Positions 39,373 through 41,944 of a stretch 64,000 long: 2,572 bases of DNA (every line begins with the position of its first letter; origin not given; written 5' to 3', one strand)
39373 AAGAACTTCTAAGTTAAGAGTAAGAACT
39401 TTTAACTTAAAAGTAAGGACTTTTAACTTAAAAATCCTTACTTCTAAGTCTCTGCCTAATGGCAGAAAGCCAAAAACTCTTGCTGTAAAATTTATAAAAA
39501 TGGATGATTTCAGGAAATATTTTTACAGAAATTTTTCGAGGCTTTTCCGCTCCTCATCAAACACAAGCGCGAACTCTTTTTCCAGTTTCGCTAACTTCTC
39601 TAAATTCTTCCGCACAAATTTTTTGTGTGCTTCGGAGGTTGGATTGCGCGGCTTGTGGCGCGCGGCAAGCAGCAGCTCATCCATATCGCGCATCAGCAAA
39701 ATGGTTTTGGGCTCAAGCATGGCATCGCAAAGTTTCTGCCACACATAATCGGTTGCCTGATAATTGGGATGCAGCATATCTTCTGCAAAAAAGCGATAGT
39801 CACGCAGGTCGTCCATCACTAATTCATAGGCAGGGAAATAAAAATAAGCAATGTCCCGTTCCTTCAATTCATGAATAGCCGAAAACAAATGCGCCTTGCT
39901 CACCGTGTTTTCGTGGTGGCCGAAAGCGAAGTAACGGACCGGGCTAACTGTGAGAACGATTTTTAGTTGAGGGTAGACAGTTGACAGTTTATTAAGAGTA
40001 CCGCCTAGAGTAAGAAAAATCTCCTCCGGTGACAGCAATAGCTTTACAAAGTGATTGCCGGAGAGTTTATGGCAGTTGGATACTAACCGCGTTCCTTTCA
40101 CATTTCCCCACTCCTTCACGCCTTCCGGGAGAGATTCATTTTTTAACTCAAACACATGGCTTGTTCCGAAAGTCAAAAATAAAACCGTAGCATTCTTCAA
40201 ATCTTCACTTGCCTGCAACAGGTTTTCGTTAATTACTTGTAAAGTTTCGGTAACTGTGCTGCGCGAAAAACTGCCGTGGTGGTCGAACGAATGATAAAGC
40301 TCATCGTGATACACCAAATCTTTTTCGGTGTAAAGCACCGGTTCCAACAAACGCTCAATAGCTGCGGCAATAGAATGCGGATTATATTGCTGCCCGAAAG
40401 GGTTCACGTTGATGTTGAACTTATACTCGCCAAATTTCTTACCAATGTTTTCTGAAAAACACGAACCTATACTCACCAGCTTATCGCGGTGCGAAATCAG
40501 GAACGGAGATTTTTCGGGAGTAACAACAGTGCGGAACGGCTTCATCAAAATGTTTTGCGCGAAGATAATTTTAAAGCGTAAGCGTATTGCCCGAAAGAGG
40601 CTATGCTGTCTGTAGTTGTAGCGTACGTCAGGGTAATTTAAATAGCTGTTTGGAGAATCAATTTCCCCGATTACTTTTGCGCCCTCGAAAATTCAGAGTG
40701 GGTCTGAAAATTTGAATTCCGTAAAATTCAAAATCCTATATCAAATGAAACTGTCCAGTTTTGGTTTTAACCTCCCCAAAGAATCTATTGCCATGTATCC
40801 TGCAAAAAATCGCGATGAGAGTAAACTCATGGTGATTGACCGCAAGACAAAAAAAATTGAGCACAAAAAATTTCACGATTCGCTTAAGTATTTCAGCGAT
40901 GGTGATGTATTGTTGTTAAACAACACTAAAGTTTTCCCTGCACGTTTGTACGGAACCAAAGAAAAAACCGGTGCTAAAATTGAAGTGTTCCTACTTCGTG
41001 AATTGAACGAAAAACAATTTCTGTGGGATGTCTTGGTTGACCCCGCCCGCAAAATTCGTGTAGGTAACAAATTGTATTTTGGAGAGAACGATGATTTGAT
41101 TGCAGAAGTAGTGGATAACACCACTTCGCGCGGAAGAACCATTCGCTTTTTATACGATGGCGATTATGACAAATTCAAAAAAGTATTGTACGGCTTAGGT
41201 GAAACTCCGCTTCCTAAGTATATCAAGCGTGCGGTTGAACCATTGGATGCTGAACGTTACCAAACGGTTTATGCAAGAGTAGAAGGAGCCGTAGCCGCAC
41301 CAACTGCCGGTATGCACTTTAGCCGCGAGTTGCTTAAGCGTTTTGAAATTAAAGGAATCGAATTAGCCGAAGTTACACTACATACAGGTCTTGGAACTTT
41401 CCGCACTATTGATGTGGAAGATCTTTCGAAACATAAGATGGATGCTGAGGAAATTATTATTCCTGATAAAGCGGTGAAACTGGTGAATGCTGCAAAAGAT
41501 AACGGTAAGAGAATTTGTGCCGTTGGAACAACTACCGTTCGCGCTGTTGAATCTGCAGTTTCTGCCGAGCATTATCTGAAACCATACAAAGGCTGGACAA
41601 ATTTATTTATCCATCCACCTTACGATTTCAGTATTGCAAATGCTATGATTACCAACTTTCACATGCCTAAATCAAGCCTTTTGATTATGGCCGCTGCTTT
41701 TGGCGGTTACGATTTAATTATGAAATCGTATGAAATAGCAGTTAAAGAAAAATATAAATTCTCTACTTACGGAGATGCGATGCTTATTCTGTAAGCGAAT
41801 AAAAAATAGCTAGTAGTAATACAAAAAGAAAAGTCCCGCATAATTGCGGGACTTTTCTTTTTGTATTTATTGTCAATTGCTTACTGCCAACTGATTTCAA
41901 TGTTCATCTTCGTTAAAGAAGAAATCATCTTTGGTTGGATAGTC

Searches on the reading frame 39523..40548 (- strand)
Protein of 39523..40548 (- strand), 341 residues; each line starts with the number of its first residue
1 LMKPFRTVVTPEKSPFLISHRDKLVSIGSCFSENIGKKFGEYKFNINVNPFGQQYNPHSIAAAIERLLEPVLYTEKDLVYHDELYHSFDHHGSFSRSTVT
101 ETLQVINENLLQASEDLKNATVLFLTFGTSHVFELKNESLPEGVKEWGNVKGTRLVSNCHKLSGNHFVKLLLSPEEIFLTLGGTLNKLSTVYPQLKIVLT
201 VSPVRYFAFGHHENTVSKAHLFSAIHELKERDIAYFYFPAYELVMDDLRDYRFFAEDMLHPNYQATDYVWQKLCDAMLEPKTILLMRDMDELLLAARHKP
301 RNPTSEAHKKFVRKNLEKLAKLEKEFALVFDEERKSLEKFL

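Call 66: search_protein_families(library=pfam, proteins=[window:39523-40548:-], max_evalue=0.001)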
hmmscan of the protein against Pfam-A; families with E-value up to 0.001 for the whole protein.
window:39523-40548:- (341 aa): 1 family
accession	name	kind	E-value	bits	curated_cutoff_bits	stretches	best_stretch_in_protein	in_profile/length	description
PF08885.17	GSCFA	-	1.4e-79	267.6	25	1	23-272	1-236/237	GSCFA family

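Call 84: find_encoding_contigs(protein=window:39523-40548:-, flank=2500, max_places=10)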
Protein window:39523-40548:- (341 aa): no gene with exactly this product is on record in the collection.

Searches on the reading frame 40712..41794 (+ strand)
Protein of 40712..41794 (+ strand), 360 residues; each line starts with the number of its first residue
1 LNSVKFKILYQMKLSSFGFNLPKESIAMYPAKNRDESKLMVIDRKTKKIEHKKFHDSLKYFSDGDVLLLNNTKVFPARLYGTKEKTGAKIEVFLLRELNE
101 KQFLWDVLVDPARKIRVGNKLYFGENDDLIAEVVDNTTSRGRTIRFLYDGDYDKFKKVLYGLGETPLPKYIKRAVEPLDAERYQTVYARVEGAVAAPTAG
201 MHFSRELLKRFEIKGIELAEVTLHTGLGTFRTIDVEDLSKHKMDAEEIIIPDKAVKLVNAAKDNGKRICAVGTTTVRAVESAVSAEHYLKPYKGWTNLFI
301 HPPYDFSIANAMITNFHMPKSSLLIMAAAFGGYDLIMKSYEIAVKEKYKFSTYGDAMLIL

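Call 66: search_protein_families(library=pfam, proteins=[window:40712-41794:+], max_evalue=0.001)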
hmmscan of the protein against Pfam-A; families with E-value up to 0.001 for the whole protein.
window:40712-41794:+ (360 aa): 1 family
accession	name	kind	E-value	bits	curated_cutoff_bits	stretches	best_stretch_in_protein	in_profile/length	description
PF02547.20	Queuosine_synth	-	4e-132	440.7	25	1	14-359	1-322/322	Queuosine biosynthesis protein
